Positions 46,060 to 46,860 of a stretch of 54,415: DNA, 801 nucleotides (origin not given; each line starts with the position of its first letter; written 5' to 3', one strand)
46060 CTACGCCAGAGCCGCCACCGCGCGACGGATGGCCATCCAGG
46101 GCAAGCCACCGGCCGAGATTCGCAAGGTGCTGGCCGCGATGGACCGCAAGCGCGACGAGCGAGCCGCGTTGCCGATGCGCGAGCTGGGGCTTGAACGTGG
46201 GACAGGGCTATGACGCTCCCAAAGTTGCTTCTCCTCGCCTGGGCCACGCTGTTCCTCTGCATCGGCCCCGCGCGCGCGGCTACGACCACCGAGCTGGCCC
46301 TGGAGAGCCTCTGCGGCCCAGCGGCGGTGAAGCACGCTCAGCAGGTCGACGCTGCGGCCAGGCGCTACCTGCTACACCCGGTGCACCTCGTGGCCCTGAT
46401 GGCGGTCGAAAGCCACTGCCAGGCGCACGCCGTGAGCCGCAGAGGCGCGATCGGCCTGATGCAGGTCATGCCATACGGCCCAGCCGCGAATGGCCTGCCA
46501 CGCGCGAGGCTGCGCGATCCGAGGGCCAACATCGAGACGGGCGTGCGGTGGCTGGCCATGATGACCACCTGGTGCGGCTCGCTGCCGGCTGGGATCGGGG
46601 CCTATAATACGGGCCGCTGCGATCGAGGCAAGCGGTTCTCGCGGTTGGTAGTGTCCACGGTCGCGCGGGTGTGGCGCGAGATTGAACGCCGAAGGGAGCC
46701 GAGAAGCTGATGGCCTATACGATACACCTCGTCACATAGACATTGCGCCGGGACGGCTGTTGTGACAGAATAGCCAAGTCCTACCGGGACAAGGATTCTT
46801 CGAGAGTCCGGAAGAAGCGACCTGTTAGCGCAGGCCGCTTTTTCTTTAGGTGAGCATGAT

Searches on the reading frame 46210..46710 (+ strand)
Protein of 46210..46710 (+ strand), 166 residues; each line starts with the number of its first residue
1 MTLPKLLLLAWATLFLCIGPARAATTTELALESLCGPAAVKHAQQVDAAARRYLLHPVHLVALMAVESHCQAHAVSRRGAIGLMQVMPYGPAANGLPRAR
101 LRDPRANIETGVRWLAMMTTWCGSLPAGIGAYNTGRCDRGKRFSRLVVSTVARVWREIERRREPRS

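Call 26: search_protein_families(library=pfam, proteins=[window:46210-46710:+], max_evalue=0.001)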
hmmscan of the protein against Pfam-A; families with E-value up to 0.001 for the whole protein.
window:46210-46710:+ (166 aa): 1 family
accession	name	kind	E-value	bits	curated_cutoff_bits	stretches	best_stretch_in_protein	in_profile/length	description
PF01464.25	SLT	-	3.7e-17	62.4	21.3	1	47-141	4-103/117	Transglycosylase SLT domain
